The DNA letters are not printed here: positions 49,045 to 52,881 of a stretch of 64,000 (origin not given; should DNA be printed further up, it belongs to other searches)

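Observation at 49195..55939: Four-gene module of unknown function: giant scaffold-like protein, pseudo-Hsp70/actin-fold protein, TPR-like protein and coiled-coil two-TM protein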

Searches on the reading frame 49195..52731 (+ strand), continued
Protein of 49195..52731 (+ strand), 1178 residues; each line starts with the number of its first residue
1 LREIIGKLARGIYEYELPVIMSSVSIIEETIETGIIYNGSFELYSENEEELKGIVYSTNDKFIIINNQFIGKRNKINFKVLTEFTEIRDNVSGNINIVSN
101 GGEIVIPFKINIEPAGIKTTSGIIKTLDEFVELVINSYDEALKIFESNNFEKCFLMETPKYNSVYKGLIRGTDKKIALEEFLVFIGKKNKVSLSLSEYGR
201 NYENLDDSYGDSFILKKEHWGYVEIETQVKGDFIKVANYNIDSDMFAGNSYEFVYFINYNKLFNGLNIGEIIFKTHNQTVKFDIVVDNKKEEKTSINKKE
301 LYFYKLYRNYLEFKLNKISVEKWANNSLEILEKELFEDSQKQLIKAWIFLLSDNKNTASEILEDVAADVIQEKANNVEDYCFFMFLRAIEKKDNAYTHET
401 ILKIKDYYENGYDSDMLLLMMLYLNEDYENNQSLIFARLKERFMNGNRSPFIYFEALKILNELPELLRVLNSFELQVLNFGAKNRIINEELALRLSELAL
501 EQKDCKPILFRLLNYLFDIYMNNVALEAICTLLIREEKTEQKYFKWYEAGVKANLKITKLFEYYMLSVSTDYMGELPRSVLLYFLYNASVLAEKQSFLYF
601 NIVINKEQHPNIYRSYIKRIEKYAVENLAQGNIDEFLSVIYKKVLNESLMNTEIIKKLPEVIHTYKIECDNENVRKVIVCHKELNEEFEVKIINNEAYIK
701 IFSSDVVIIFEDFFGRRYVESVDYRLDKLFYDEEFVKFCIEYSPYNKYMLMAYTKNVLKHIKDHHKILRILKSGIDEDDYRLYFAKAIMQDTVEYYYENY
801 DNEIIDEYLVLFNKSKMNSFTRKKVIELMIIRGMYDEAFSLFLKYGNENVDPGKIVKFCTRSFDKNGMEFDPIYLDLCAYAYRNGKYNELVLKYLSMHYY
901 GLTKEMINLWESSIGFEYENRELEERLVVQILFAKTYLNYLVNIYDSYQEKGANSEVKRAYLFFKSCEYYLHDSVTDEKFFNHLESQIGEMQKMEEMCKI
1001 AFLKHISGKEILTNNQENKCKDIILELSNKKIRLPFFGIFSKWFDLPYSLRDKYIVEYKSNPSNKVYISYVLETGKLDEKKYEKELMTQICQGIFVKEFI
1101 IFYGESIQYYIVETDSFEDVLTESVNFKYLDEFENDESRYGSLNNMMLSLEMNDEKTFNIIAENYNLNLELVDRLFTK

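Call 81: search_protein_families(library=pfam, proteins=[L027:9992-11164:+, L027:11299-12255:+, L027:12329-13072:+, L027:13069-14745:+, L027:14763-15650:+, L027:15628-16386:+, L027:16352-18631:+, L022:11262-11696:+, L022:11750-13210:+], max_evalue=0.001)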
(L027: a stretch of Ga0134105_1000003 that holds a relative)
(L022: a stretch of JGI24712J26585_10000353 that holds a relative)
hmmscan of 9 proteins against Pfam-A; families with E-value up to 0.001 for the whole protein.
L027:9992-11164:+ (390 aa): 21 families
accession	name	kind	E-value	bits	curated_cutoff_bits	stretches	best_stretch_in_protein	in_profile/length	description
PF07719.23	TPR_2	-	3.3e-21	74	27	1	150-182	1-33/34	Tetratricopeptide repeat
PF14559.12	TPR_19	-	1.6e-17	64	25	1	166-213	7-54/68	Tetratricopeptide repeat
PF13428.12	TPR_14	-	3.3e-17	61.7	23.5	0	252-291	3-43/44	Tetratricopeptide repeat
PF13181.12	TPR_8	-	4e-16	58.2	25.7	1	251-278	2-29/34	Tetratricopeptide repeat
PF00515.34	TPR_1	-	3e-15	55.7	27.8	0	220-245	4-29/34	Tetratricopeptide repeat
PF13431.12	TPR_17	-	4.4e-15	55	24.4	0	307-337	3-33/34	Tetratricopeptide repeat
PF13429.12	TPR_15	-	1.5e-11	44.7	26.2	0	205-244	134-173/280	Tetratricopeptide repeat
PF23914.1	TPR_CcmH_CycH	-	4e-11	43.4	42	1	305-381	38-113/158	Cytochrome c-type biogenesis protein H TPR domain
PF13414.12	TPR_11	-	6.3e-09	35.8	26.8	1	127-161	4-39/42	TPR repeat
PF13424.12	TPR_12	-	1.1e-08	35.5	30.1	0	186-244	5-72/77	Tetratricopeptide repeat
PF13174.12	TPR_6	-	1.4e-06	29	26.3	0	220-245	3-28/33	Tetratricopeptide repeat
PF13176.12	TPR_7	-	2.9e-06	27.4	27.9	0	253-275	2-24/36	Tetratricopeptide repeat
PF13432.12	TPR_16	-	4.7e-06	27.4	32.7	0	199-244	12-58/65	Tetratricopeptide repeat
PF12895.13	ANAPC3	-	2e-05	25.2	27.2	1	166-242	5-81/82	Anaphase-promoting complex, cyclosome, subunit 3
PF04733.20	Coatomer_E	-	4.8e-05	23.4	21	0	146-212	197-264/290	Coatomer epsilon subunit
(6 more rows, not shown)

L027:11299-12255:+ (318 aa): 5 families
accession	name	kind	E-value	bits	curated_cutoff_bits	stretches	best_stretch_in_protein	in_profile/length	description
PF13280.12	WYL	-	5.9e-16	58.7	21.8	1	144-209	4-70/70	WYL domain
PF25583.1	WCX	-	8.7e-13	48.9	23.9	1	247-314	12-75/76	WCX domain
PF08279.18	HTH_11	-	2.8e-12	46.8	25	1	10-60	6-54/55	HTH domain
PF02082.26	Rrf2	-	3e-06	27.9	30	1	3-64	6-67/132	Iron-dependent Transcriptional regulator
PF08220.18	HTH_DeoR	-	0.0002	21.5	21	1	13-46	8-41/57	DeoR-like helix-turn-helix domain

L027:12329-13072:+ (247 aa): 1 family
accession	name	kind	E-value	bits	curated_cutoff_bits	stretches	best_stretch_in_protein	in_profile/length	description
PF01881.21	Cas_Cas6_C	-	3e-22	80.2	23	1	119-242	2-125/125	CRISPR associated protein Cas6, C-terminal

L027:13069-14745:+ (558 aa): 1 family
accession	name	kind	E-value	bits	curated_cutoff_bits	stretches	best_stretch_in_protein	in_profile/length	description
PF09706.15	Cas_CXXC_CXXC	-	1.5e-13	51.1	21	1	231-290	5-69/69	CRISPR-associated protein (Cas_CXXC_CXXC)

L027:14763-15650:+ (295 aa): 1 family
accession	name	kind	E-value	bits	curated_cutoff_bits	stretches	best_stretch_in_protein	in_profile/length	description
PF01905.21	DevR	-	1.7e-30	106.5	23.8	1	12-218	2-251/270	CRISPR-associated negative auto-regulator DevR/Csa2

L027:15628-16386:+ (252 aa): 1 family
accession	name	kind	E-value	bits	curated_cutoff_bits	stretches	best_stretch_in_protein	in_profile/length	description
PF09704.15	Cas_Cas5d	-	5.2e-07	30.3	23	1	7-157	2-160/217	CRISPR-associated protein (Cas_Cas5)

L027:16352-18631:+ (759 aa): 5 families
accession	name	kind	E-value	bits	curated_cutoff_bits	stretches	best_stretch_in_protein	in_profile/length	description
PF22590.2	Cas3-like_C_2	-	1.2e-36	125.6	27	1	461-565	2-105/106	CRISPR-associated nuclease/helicase Cas3, C-terminal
PF00270.35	DEAD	-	7.8e-12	45.7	26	1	244-412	3-161/167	DEAD/DEAH box helicase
PF00271.37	Helicase_C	-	1.5e-07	32.1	23.5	1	457-564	11-109/110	Helicase conserved C-terminal domain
PF18019.7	Cas3_HD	-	9.3e-06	26.2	23.1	1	57-145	55-143/207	Cas3, HD domain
PF01966.28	HD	-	0.00016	22.4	22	1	46-135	13-90/116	HD domain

L022:11262-11696:+ (144 aa): 1 family
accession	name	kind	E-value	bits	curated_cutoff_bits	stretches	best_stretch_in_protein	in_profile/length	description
PF01641.26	SelR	-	9.1e-51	171.1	24.9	1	13-128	1-116/116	SelR domain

L022:11750-13210:+ (486 aa): 2 families
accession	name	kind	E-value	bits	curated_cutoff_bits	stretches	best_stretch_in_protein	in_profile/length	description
PF07833.16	Cu_amine_oxidN1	-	7.2e-33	113.2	24.2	1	377-483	1-108/108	Copper amine oxidase N-terminal domain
PF09992.14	NAGPA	-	5.5e-32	111.7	25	1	197-366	2-168/169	Phosphodiester glycosidase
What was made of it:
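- In L027 it lies next to a type I CRISPR-Cas locus (call 81).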

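Call 82: search_protein_representatives(alignment_id=A5)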
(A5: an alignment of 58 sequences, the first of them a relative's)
Query: 58 sequences, 1183 profile positions. Proteins with E-value up to 0.001 (for the whole library): 3527; up to 1e-10: 2554; up to 1e-30: 1361. The best 150 are listed.
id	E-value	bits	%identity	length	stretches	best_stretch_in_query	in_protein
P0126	0.0e+00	1543.4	-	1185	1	1-1181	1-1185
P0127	0.0e+00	1536.2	-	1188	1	1-1182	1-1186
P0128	0.0e+00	1486.2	-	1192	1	1-1182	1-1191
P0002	0.0e+00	1482.8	-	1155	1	22-1181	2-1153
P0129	0.0e+00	1431.7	-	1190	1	1-1181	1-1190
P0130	0.0e+00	1427.4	-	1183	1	1-1179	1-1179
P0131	0.0e+00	1426.5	-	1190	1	1-1182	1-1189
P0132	0.0e+00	1397.9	-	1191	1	1-1181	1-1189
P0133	0.0e+00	1375.5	-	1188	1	1-1182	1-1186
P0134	0.0e+00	1359.3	-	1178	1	1-1182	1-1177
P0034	0.0e+00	1358.8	-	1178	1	8-1182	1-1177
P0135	0.0e+00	1358.6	-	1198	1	1-1182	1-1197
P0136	0.0e+00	1353.3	-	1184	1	1-1181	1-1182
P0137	0.0e+00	1316.4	-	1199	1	4-1181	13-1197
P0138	0.0e+00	1306.1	-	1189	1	1-1182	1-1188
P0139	0.0e+00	1301.3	-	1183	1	1-1182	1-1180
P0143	0.0e+00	1296.7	-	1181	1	1-1182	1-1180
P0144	0.0e+00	1278.5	-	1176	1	1-1182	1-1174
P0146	0.0e+00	1270.1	-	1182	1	1-1182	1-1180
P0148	0.0e+00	1260.4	-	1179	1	1-1182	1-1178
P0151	0.0e+00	1250.3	-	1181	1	1-1182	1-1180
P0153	0.0e+00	1247.4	-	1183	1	1-1178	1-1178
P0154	0.0e+00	1232.9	-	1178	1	1-1182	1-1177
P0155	0.0e+00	1228.0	-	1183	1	1-1182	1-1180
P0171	0.0e+00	1187.5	-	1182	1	1-1182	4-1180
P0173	0.0e+00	1180.5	-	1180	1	1-1181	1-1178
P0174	0.0e+00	1178.1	-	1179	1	1-1182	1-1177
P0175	0.0e+00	1168.3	-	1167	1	1-1180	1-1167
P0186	0.0e+00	1141.9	-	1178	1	1-1182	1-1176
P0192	0.0e+00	1131.1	-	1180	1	1-1180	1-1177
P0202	0.0e+00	1117.7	-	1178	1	1-1182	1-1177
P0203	0.0e+00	1117.4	-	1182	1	1-1180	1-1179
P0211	0.0e+00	1105.6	-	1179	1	1-1182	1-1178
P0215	0.0e+00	1101.3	-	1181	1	1-1182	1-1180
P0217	0.0e+00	1099.8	-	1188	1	1-1180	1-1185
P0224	0.0e+00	1092.8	-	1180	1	1-1182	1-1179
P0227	0.0e+00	1091.1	-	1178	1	3-1182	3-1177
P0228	0.0e+00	1090.8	-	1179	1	5-1182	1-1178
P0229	0.0e+00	1090.7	-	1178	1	1-1182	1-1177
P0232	0.0e+00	1085.8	-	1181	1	1-1182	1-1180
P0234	0.0e+00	1084.0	-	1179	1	1-1182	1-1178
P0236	0.0e+00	1080.4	-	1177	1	1-1182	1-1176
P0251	0.0e+00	1061.3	-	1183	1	1-1182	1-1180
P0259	0.0e+00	1058.0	-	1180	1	1-1182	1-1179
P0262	0.0e+00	1050.0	-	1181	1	1-1182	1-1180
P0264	0.0e+00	1049.0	-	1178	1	1-1182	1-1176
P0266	0.0e+00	1047.0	-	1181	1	1-1182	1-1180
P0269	0.0e+00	1045.1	-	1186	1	5-1180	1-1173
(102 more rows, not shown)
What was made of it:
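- Family size: 3527 representative clusters at E <= 1e-3, with lengths tightly around 1180-1200 aa (call 82).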

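Call 88: search_protein_families(library=padloc, proteins=[window:49195-52731:+], max_evalue=0.01)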
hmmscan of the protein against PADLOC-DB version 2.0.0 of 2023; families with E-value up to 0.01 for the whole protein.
window:49195-52731:+ (1178 aa): 0 families
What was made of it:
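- Tried and rejected: PADLOC gave nothing beyond one chance-level hit for g2 (call 88).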

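Call 89: fold_search(model_id=the predicted structure, library=viral)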
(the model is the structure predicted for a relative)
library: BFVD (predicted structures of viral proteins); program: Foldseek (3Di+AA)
matches with E <= 10: 1003; with E <= 0.001: 34
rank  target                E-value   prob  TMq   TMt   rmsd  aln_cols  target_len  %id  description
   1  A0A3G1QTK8            3.2e-08  1.00  0.08  0.13  23.3       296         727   11  Putative cellulase or glycoside hydrolase [Erwinia phage phiEaP8]
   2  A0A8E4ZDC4            4.1e-07  1.00  0.08  0.14  24.4       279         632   12  BACON domain-containing protein [Polaribacter phage Leef_1]
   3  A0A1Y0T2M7            6.1e-07  1.00  0.08  0.10  19.3       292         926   12  Glycoside hydrolase family 5 domain-containing protein [Pseudomonas phage Skulduggery]
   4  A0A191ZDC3            3.9e-06  1.00  0.08  0.35  14.8       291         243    8  Putative coagulation factor 5/8 domain-containing protein [Erwinia phage vB_EamP_Gutmeister]
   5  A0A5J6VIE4            5.9e-06  1.00  0.07  0.08  18.1       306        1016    8  Uncharacterized protein [Megaviridae environmental sample]
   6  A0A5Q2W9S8            6.6e-06  1.00  0.07  0.19  57.1       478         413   12  (no name in the UniProt tables at hand)
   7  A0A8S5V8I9            8.4e-06  1.00  0.07  0.17  19.3       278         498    9  BACON domain-containing protein [Siphoviridae sp. cttma3]
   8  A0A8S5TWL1            8.4e-06  1.00  0.09  0.12  10.8       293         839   12  Tail protein [Siphoviridae sp. ctcx61]
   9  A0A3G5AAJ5            9.1e-06  1.00  0.09  0.14  36.8       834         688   13  Sel1 repeat family protein [Hyperionvirus sp.]
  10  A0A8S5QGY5            1.7e-05  1.00  0.07  0.24  16.4       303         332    8  BACON domain-containing protein [Myoviridae sp. ctgpD8]
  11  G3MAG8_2              4.2e-05  1.00  0.07  0.09  15.8       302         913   11  Gp427 [Bacillus phage G]
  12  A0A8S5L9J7            6.3e-05  1.00  0.07  0.07  12.5       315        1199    7  Cellulase [Myoviridae sp. ctPuP5]
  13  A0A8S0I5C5            7.5e-05  1.00  0.07  0.16  33.8       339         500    9  (no name in the UniProt tables at hand)
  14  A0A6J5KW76            8.4e-05  1.00  0.08  0.12  16.3       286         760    6  Glycoside hydrolase, family 5 [uncultured Caudovirales phage]
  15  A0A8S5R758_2          1.2e-04  1.00  0.08  0.09  12.1       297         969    7  Tail protein [virus sp. ctee23]
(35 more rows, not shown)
